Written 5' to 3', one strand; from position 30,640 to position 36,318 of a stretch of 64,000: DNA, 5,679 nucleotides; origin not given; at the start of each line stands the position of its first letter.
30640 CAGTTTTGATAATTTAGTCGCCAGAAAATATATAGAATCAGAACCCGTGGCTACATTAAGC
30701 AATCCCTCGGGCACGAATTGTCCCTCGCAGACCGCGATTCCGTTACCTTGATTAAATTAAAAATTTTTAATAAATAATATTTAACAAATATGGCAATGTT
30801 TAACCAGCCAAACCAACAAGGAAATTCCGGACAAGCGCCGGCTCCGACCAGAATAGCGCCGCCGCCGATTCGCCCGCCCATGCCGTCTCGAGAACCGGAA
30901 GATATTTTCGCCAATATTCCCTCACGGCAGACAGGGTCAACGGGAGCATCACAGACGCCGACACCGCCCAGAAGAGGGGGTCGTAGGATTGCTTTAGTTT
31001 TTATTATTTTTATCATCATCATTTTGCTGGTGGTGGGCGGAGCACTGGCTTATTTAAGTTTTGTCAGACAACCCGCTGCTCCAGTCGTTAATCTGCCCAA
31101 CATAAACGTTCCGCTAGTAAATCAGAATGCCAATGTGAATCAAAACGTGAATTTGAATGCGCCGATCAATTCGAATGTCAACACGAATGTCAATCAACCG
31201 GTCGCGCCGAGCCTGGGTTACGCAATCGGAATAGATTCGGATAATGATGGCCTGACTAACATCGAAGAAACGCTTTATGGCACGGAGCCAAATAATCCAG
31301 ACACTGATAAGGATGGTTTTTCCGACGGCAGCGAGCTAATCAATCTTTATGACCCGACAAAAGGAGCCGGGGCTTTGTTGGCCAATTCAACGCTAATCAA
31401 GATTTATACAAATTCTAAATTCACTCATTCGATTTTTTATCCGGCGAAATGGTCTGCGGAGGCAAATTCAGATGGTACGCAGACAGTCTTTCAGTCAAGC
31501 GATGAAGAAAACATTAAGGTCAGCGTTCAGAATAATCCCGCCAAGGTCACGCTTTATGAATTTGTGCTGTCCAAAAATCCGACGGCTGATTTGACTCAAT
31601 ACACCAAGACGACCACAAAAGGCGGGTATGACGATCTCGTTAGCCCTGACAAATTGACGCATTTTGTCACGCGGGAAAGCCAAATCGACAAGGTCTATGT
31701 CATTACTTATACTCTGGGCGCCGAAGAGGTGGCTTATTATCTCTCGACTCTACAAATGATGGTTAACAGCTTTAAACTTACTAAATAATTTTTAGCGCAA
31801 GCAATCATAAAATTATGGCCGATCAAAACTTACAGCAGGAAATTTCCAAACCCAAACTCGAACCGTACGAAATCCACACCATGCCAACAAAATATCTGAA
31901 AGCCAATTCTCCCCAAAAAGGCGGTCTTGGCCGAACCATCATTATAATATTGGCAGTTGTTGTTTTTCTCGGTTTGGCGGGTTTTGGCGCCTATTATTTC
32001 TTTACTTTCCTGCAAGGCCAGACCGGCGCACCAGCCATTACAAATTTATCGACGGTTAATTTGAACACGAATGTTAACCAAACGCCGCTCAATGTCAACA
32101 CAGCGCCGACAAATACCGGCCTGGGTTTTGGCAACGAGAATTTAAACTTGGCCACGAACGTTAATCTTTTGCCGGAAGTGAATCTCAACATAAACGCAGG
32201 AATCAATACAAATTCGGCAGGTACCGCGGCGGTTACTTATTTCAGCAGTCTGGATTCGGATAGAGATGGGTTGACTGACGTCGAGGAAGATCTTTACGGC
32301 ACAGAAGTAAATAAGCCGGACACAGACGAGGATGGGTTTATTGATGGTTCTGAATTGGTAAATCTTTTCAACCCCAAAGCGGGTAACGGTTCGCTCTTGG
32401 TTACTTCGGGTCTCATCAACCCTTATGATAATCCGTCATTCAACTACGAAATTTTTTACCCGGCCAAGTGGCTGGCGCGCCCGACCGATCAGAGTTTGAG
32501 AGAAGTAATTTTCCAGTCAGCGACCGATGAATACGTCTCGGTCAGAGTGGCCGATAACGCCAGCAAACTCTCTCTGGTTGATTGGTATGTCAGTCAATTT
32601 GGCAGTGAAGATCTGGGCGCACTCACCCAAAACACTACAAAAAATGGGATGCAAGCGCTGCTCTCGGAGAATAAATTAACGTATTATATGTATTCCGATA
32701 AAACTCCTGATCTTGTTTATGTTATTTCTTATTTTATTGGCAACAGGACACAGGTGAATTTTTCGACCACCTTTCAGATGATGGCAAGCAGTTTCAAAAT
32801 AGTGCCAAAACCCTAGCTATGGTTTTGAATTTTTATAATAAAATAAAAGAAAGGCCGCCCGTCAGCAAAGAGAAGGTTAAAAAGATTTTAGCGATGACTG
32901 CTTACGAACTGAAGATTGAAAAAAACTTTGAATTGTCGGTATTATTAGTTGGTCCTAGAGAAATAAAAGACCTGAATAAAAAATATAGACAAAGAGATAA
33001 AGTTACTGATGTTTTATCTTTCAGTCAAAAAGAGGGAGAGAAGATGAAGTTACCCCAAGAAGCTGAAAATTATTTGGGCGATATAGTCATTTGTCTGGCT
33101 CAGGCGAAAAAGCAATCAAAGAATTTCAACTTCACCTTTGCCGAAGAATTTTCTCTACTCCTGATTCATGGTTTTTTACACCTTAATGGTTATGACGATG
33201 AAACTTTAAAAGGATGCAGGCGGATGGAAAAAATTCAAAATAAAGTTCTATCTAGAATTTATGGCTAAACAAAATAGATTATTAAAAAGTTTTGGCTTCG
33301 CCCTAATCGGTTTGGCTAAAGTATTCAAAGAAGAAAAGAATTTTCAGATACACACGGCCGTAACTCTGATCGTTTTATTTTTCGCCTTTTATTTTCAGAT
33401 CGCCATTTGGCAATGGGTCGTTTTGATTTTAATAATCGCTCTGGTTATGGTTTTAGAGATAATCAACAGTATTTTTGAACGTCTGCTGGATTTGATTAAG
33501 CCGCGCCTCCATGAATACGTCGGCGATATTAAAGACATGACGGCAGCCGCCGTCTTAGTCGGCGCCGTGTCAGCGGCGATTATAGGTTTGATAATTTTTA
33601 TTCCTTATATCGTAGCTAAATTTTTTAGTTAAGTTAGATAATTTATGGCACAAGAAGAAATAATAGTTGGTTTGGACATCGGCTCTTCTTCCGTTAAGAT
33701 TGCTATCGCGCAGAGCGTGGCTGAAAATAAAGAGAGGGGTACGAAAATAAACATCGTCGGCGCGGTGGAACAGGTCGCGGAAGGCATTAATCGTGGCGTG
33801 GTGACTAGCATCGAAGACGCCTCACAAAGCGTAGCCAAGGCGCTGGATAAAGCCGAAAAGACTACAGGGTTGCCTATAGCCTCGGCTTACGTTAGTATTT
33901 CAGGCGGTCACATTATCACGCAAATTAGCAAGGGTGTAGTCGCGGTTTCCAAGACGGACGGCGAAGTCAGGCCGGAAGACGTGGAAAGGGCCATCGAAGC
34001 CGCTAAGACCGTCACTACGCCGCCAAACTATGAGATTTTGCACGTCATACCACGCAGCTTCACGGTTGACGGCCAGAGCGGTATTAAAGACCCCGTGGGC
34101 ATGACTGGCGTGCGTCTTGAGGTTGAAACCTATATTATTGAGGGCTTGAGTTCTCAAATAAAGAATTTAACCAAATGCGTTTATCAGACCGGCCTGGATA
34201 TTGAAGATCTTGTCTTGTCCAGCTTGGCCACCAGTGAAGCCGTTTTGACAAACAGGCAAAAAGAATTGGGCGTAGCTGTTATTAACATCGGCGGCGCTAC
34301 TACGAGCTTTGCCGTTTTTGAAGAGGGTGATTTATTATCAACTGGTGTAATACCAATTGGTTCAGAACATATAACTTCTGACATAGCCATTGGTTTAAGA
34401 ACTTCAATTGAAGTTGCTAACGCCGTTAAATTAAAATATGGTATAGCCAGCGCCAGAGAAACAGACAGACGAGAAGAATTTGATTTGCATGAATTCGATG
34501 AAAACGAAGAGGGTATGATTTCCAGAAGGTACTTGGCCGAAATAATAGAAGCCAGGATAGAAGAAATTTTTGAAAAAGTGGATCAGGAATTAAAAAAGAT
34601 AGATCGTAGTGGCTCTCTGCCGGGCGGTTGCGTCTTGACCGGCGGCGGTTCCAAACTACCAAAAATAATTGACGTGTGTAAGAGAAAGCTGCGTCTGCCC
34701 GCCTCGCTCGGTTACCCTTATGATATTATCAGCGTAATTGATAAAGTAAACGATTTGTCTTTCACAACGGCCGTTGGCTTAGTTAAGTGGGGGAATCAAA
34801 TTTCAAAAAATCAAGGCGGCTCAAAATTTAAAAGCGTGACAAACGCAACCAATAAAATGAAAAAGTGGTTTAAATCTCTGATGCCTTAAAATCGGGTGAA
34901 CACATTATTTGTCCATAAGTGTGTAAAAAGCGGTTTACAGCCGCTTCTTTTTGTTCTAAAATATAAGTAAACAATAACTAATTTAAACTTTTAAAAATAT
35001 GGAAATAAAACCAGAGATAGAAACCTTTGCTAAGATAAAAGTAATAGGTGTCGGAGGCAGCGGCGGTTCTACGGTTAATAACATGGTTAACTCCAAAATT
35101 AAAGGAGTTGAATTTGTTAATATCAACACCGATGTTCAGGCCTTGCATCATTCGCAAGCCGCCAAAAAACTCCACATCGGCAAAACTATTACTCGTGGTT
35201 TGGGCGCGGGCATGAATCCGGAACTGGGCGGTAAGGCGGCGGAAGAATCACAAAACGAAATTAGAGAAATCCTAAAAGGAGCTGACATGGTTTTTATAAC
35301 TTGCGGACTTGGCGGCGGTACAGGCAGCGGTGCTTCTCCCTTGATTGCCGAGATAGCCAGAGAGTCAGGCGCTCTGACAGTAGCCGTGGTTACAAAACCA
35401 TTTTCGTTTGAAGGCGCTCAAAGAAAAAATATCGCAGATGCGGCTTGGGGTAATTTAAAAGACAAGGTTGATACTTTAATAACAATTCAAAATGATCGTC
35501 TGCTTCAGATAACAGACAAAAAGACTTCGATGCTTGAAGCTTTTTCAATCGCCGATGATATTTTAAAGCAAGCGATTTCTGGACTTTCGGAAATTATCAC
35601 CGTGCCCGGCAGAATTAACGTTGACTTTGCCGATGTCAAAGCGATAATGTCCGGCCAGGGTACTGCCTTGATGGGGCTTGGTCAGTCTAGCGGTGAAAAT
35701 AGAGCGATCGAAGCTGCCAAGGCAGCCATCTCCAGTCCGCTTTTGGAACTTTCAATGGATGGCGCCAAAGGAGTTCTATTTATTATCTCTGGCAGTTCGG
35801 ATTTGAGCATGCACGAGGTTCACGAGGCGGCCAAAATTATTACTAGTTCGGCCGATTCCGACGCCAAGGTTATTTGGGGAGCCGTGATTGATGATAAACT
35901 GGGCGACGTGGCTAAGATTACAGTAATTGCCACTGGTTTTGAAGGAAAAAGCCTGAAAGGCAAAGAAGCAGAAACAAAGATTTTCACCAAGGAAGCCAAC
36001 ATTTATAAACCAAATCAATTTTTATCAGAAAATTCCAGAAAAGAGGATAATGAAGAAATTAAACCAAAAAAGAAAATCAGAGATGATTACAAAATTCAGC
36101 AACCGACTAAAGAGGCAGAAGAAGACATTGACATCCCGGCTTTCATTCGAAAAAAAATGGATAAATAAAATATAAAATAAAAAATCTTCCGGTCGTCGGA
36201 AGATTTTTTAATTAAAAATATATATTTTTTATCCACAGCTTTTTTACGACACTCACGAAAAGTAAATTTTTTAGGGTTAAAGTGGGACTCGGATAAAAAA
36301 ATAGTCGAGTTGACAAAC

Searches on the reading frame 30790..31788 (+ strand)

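Call 63: search_protein_families(library=pfam, proteins=[window:30790-31788:+], max_evalue=0.00001)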
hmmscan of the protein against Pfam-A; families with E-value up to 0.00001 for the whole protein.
window:30790-31788:+ (332 aa): 1 family
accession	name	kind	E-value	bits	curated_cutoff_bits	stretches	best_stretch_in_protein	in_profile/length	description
PF18884.5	TSP3_bac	-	3.6e-06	27.2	25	0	149-170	1-22/22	Bacterial TSP3 repeat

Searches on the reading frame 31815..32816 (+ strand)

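Call 63: search_protein_families(library=pfam, proteins=[window:31815-32816:+], max_evalue=0.00001)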
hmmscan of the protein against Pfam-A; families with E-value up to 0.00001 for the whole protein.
window:31815-32816:+ (333 aa): 0 families

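Call 72: search_protein_families(library=pfam, proteins=[window:31815-32816:+], max_evalue=0.001)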
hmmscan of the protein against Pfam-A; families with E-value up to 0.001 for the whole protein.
window:31815-32816:+ (333 aa): 1 family
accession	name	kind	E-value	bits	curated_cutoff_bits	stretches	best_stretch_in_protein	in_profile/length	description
PF13202.12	EF-hand_5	-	0.00037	20.3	25.9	0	169-184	9-24/25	EF hand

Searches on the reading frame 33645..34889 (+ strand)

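Call 63: search_protein_families(library=pfam, proteins=[window:33645-34889:+], max_evalue=0.00001)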
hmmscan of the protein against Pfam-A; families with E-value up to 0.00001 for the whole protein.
window:33645-34889:+ (414 aa): 4 families
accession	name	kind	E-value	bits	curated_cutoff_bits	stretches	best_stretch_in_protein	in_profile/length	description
PF14450.12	FtsA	-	1.3e-34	119.7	31.8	1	211-378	1-127/127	Cell division protein FtsA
PF02491.25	SHS2_FTSA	-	9.7e-29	100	25.4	1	87-165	1-78/79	SHS2 domain inserted in FTSA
PF06723.19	MreB_Mbl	-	1.7e-08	34.1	27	1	207-354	144-302/327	MreB/Mbl protein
PF11104.14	PilM_2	-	1.6e-07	31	27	0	185-264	156-236/340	Type IV pilus assembly protein PilM;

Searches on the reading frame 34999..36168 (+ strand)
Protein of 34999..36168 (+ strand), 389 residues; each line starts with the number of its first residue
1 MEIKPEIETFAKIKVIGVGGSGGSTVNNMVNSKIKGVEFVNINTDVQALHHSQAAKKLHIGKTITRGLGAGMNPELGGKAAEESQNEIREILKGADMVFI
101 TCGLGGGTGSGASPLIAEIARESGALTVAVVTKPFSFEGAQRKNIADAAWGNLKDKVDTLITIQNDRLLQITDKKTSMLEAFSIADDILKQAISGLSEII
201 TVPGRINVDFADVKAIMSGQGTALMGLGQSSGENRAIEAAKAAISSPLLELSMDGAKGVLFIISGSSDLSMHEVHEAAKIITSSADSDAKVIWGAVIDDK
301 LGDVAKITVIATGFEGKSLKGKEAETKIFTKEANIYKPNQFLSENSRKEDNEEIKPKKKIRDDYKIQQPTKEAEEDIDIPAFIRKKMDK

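Call 63: search_protein_families(library=pfam, proteins=[window:34999-36168:+], max_evalue=0.00001)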
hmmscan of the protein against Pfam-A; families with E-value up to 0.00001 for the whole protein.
window:34999-36168:+ (389 aa): 2 families
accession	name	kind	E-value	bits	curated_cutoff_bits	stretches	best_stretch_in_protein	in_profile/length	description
PF00091.31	Tubulin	-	9e-48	163.5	33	1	12-172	1-189/190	Tubulin/FtsZ family, GTPase domain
PF12327.13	FtsZ_C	-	8.6e-34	116.2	27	1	221-315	1-95/95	FtsZ family, C-terminal domain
